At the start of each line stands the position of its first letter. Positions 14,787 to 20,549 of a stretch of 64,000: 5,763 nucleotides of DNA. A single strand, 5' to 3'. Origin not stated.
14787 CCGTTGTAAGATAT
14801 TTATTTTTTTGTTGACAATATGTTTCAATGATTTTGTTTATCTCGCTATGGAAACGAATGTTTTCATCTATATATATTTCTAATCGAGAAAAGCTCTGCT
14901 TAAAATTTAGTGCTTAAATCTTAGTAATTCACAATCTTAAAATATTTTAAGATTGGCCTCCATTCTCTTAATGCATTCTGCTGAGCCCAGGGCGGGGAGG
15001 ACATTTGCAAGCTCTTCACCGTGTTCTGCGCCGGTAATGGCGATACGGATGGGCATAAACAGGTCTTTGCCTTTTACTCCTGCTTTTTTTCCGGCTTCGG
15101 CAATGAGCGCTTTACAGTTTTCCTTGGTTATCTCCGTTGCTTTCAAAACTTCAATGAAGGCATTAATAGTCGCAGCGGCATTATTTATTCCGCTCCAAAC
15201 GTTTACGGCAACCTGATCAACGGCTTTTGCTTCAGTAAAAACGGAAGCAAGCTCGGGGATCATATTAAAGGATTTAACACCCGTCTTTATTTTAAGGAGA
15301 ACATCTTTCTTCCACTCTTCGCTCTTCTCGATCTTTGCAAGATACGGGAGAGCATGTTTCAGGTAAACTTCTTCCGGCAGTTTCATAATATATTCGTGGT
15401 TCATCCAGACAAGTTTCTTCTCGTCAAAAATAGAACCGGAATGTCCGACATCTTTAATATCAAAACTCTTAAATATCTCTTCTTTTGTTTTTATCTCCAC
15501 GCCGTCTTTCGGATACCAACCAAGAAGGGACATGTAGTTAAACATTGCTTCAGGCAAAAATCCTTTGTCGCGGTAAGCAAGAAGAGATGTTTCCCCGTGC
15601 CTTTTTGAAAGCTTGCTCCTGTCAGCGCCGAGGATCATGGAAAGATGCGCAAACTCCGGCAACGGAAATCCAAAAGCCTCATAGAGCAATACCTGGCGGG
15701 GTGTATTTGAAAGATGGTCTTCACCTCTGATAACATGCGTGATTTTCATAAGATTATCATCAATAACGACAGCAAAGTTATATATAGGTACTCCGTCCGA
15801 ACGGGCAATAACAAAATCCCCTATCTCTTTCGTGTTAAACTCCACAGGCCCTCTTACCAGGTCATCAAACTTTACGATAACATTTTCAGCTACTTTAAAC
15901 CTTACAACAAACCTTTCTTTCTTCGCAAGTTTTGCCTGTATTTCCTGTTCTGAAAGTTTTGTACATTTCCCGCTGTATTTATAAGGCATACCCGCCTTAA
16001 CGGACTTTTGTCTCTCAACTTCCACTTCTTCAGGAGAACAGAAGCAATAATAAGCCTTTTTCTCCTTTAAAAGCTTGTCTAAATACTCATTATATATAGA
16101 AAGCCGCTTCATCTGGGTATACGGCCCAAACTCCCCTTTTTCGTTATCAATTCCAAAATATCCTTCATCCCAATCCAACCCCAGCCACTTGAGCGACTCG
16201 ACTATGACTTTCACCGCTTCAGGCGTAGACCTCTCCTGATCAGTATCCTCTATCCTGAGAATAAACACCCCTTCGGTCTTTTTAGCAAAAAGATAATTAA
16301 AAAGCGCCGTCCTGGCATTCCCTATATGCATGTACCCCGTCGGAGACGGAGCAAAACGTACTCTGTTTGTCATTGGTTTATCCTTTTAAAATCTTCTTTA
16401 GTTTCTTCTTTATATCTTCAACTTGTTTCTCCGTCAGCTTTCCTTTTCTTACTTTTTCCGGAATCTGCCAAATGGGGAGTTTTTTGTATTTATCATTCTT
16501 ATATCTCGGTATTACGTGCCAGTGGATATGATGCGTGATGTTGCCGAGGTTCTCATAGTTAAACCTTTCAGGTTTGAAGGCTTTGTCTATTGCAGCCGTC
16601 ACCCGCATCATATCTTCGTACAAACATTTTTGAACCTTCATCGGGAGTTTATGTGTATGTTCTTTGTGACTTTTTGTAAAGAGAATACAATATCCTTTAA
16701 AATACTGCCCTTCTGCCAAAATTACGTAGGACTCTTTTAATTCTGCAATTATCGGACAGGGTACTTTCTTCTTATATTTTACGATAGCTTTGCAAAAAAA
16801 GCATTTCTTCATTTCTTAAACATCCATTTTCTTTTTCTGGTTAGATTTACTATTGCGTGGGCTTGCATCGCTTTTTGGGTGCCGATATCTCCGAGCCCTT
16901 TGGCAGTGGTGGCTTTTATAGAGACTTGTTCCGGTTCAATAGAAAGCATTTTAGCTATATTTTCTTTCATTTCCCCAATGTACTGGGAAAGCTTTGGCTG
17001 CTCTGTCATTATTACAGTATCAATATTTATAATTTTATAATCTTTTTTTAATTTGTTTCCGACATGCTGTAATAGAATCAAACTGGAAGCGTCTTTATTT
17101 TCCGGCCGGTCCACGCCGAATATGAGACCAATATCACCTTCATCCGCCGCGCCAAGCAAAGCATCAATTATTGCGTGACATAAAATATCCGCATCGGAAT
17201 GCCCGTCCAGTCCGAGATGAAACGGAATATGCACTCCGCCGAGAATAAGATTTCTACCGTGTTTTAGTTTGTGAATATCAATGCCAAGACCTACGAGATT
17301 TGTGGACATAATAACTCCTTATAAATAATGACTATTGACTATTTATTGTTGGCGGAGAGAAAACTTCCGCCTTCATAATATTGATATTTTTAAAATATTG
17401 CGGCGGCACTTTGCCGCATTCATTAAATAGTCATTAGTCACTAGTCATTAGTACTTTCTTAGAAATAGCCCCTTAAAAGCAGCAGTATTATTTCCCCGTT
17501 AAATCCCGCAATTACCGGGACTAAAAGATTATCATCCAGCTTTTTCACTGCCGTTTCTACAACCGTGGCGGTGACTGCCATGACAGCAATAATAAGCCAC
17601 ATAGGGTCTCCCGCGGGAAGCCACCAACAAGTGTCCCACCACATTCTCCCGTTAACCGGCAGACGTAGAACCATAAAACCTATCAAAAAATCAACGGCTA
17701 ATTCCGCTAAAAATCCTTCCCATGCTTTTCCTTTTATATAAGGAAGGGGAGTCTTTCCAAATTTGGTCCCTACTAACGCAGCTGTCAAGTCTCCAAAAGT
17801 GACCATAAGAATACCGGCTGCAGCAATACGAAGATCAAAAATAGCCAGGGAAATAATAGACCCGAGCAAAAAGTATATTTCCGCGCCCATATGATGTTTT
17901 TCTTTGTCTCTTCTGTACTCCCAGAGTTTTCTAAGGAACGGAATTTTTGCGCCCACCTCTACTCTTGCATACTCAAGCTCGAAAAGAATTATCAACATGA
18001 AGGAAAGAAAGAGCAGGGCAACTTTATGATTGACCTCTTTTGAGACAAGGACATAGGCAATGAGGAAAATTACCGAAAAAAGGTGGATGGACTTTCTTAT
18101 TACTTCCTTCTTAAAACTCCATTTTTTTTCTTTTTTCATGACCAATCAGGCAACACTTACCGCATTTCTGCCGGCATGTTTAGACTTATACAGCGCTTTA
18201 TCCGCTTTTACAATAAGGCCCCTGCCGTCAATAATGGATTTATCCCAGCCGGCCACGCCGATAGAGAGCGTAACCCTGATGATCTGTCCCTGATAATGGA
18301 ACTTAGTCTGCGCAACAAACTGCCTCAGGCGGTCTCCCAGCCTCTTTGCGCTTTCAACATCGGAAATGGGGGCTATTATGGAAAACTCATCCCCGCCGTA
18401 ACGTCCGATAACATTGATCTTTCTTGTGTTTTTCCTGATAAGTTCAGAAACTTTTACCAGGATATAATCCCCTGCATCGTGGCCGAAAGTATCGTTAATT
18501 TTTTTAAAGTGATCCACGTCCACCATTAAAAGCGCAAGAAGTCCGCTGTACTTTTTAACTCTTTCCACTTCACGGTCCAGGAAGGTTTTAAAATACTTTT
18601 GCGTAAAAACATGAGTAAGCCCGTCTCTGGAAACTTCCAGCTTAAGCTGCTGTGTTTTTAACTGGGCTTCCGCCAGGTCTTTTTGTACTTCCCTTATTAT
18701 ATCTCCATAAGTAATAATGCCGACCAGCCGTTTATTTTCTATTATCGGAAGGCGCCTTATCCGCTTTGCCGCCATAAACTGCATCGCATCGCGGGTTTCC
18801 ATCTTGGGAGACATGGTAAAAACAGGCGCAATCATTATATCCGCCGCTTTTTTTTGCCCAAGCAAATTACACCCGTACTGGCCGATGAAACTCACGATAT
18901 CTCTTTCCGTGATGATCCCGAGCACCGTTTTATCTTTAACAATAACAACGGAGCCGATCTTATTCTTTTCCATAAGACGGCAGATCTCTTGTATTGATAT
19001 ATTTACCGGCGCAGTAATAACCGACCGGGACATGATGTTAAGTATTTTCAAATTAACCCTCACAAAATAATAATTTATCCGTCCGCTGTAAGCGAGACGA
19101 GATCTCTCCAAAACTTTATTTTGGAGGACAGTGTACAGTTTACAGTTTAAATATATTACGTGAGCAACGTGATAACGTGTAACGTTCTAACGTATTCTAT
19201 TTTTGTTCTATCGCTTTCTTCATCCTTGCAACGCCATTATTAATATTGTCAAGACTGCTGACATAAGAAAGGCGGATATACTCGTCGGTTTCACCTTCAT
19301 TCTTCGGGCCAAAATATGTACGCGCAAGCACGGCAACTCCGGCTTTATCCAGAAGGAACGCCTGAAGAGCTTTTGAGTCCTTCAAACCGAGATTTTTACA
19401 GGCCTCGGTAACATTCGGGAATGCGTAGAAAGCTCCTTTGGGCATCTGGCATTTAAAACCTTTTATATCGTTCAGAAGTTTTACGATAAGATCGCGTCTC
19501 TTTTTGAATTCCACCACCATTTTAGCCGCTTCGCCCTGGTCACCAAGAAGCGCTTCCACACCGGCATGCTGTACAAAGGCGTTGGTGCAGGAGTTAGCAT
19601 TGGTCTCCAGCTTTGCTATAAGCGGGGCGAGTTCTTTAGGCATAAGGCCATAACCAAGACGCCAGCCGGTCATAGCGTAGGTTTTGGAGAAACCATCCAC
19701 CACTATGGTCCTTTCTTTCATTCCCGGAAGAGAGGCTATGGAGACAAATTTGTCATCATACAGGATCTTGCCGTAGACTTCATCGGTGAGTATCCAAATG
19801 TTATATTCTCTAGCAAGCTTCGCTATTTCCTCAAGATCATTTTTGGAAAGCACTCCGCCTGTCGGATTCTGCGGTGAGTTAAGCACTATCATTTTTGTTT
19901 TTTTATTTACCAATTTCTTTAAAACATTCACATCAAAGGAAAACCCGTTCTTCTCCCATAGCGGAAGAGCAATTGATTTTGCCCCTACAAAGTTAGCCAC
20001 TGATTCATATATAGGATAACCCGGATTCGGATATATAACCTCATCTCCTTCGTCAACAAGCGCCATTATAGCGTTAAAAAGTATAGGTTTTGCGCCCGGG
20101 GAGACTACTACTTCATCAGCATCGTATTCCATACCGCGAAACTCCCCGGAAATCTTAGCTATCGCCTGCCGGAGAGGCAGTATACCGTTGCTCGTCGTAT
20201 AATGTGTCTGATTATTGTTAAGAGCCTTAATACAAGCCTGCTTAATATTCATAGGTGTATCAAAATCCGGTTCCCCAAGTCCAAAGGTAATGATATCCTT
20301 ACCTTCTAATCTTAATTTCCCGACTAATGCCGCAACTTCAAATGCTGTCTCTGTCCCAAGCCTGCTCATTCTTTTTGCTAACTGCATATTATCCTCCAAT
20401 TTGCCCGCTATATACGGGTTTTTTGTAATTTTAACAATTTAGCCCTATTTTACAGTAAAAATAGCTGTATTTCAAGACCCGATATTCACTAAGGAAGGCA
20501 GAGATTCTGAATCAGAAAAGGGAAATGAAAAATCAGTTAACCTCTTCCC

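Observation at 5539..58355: Intergenic spacers are built from phased, degenerate heptanucleotide word arrays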

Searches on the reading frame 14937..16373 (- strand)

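Call 6: search_protein_families(library=pfam, proteins=[window:14937-16373:-])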
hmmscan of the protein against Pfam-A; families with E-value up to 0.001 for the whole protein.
window:14937-16373:- (478 aa): 2 families
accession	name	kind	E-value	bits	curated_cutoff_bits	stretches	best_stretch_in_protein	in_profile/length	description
PF00749.27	tRNA-synt_1c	-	1.5e-106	356.3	23.4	1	4-323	3-314/314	tRNA synthetases class I (E and Q), catalytic domain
PF19269.4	Anticodon_2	-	8e-19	68.9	23.6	1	338-473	3-139/141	Anticodon binding domain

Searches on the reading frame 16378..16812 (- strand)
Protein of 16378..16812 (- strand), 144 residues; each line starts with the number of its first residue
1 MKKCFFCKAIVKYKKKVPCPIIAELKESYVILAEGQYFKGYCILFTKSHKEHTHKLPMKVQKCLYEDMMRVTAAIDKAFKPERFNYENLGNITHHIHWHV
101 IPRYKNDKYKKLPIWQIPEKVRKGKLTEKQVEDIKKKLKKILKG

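Call 43: search_protein_families(library=pfam, proteins=[window:16378-16812:-])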
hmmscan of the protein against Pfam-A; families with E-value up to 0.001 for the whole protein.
window:16378-16812:- (144 aa): 2 families
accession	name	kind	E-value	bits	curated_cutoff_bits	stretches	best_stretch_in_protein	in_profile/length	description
PF01230.28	HIT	-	6.7e-09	36.7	21.5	1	15-105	2-97/98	HIT domain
PF04677.20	CwfJ_C_1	-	2.7e-05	24.5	21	1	2-103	12-109/122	Protein similar to CwfJ C-terminus 1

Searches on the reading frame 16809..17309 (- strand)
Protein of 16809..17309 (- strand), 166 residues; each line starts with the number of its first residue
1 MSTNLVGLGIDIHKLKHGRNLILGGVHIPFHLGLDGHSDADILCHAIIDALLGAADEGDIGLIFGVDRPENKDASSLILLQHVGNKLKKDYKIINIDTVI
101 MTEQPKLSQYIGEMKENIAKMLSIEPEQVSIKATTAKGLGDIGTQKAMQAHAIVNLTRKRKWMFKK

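Call 43: search_protein_families(library=pfam, proteins=[window:16809-17309:-])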
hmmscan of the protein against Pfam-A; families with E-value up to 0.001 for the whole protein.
window:16809-17309:- (166 aa): 1 family
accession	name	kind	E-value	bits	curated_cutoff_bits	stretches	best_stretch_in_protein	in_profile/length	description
PF02542.21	YgbB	-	1.1e-56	191.9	26.7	1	6-156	3-154/155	YgbB family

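Call 55: find_homologous_proteins(query=window:16809-17309:-, max_evalue=1e-40)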
Query window:16809-17309:- (166 aa): 111 proteins with E <= 1e-40 among 8000 candidates.
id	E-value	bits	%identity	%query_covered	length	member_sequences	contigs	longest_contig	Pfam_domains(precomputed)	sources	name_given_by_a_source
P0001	6.4e-103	360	100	100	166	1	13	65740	PF02542.22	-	-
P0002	1.4e-86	307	90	96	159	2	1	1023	PF02542.22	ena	-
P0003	1.2e-83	297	85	99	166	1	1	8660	PF02542.22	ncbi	ncbi:MAG: 2-C-methyl-D-erythritol 2,4-cyclodiphosphate synthase [Candidatus Firestonebacteria bacter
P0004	5.3e-82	292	87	96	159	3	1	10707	PF02542.22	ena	-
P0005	2.5e-80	286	86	96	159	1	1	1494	PF02542.22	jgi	jgi:2-C-methyl-D-erythritol 2,4-cyclodiphosphate synthase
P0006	6.8e-79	282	83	96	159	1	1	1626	PF02542.22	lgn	-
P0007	2.9e-76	273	81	96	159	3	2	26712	PF02542.22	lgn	-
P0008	2.4e-73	264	77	96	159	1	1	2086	PF02542.22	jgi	-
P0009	4.9e-73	263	77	96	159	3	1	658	PF02542.22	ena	-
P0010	1.7e-70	254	75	97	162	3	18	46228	PF02542.22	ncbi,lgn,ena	-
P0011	4.7e-70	253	75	96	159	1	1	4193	PF02542.22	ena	-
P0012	1.2e-69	252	75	96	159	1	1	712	PF02542.22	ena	-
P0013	8.8e-69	249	72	96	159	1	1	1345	PF02542.22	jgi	jgi:2-C-methyl-D-erythritol 2,4-cyclodiphosphate synthase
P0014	1.8e-68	248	74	96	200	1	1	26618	PF02542.22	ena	-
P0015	2.8e-67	244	72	96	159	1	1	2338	PF02542.22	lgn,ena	-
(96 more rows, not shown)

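Call 56: find_encoding_contigs(protein=P0004, flank=10000, max_places=3)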
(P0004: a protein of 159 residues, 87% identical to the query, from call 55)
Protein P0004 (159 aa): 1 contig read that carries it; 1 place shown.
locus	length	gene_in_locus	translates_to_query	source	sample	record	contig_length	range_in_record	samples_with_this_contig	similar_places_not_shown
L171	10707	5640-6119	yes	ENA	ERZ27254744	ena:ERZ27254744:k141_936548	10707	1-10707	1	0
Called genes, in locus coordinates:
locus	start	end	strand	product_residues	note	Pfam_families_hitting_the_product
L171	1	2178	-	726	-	?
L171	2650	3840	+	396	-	PF00155:Aminotran_1_2, PF01053:Cys_Met_Meta_PP (weak)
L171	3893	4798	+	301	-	PF00571:CBS, PF00990:GGDEF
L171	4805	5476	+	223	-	PF01148:CTP_transf_1 (weak)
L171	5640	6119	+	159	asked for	PF02542:YgbB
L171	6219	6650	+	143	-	PF01230:HIT (weak)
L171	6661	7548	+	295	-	-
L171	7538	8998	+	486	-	PF00749:tRNA-synt_1c, PF19269:Anticodon_2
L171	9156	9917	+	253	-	PF02673:BacA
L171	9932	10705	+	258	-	?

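Call 57: find_encoding_contigs(protein=P0003, flank=10000, max_places=3)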
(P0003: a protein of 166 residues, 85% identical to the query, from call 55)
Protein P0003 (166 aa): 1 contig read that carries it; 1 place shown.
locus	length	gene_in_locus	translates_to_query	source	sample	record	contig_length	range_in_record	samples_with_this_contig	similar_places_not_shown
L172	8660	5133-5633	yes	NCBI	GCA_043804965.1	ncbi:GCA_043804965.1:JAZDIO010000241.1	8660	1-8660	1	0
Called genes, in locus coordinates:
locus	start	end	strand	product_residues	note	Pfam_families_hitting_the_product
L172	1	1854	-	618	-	PF01571:GCV_T, PF08669:GCV_T_C (faint), PF00464:SHMT (weak)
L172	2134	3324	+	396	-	PF00155:Aminotran_1_2, PF01053:Cys_Met_Meta_PP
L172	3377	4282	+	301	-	PF00571:CBS, PF00990:GGDEF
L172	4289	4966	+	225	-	-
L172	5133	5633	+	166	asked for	PF02542:YgbB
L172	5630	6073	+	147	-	PF01230:HIT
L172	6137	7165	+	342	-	PF02661:Fic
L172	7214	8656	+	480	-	PF00749:tRNA-synt_1c, PF19269:Anticodon_2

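Call 58: find_encoding_contigs(protein=P0007, flank=10000, max_places=3)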
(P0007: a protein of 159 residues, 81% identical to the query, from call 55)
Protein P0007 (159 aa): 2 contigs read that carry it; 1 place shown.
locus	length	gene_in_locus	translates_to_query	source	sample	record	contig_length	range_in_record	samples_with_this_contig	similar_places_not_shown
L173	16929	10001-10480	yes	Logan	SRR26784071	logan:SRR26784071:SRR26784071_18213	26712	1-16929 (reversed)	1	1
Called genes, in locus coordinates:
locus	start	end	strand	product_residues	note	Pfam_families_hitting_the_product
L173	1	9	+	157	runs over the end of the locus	-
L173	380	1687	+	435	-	PF04773:FecR (weak)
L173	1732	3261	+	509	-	PF00070:Pyr_redox (faint), PF00890:FAD_binding_2 (faint), PF01266:DAO (faint), PF01494:FAD_binding_3 (weak), PF01593:Amino_oxidase, PF01946:Thi4 (weak), PF03486:HI0933_like (faint), PF13450:NAD_binding_8, +2 more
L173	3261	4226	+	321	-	PF04463:2-thiour_desulf, PF08349:DUF1722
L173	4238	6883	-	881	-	PF01571:GCV_T, PF08669:GCV_T_C (faint), PF00464:SHMT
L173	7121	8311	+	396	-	PF00155:Aminotran_1_2, PF01041:DegT_DnrJ_EryC1 (weak), PF01053:Cys_Met_Meta_PP (weak)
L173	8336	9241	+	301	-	PF00571:CBS, PF00990:GGDEF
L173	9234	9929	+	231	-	-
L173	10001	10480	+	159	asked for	PF02542:YgbB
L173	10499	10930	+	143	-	PF01230:HIT (weak)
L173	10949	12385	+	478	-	PF00749:tRNA-synt_1c, PF19269:Anticodon_2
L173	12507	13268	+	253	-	PF02673:BacA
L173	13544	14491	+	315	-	PF01261:AP_endonuc_2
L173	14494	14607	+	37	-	-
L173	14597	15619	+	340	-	PF01032:FecCD, PF00950:ABC-3 (weak)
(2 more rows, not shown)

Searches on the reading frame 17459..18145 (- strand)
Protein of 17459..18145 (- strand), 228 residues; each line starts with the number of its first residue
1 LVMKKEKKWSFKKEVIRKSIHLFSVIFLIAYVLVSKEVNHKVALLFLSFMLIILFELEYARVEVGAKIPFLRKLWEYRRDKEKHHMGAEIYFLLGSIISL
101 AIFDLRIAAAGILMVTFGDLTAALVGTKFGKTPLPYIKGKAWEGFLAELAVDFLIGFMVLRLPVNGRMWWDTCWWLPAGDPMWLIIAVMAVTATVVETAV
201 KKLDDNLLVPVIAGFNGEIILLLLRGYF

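Call 43: search_protein_families(library=pfam, proteins=[window:17459-18145:-])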
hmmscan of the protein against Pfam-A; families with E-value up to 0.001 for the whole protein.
window:17459-18145:- (228 aa): 0 families

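Call 47: search_protein_families(library=ncbifam, proteins=[window:17459-18145:-], max_evalue=0.01)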
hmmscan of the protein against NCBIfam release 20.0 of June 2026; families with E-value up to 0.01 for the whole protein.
window:17459-18145:- (228 aa): 0 families

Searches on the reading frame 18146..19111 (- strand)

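Call 43: search_protein_families(library=pfam, proteins=[window:18146-19111:-])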
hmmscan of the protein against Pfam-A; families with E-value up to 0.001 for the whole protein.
window:18146-19111:- (321 aa): 2 families
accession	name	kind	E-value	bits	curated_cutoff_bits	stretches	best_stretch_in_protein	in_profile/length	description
PF00990.26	GGDEF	-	4.7e-40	137.4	23.8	1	162-316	3-160/161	Diguanylate cyclase, GGDEF domain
PF00571.33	CBS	-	1.5e-26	92.9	24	2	25-76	3-55/57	CBS domain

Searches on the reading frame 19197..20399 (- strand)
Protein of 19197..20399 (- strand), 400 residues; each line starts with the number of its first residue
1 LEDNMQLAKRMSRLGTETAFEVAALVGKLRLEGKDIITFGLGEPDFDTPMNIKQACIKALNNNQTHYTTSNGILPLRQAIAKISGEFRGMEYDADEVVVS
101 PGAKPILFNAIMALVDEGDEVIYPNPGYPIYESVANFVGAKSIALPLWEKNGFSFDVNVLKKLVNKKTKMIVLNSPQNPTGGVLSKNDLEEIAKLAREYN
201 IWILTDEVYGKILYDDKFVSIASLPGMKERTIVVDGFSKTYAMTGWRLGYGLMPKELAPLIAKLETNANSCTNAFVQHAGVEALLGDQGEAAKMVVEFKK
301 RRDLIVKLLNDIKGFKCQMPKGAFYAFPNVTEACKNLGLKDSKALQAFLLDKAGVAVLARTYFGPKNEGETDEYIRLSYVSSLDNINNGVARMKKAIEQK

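Call 43: search_protein_families(library=pfam, proteins=[window:19197-20399:-])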
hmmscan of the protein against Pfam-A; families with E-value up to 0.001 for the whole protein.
window:19197-20399:- (400 aa): 4 families
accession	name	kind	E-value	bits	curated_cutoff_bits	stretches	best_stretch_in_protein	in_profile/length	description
PF00155.27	Aminotran_1_2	-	2.9e-67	227.8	19.7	1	34-388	1-356/361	Aminotransferase class I and II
PF01053.26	Cys_Met_Meta_PP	-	9.7e-08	31.4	27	1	94-209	68-176/381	Cys/Met metabolism PLP-dependent enzyme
PF01041.23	DegT_DnrJ_EryC1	-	3.1e-05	23.8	19.8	1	110-206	56-145/360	DegT/DnrJ/EryC1/StrS aminotransferase family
PF00266.25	Aminotran_5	-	0.00094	18.7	21.5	0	114-208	81-177/371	Aminotransferase class-V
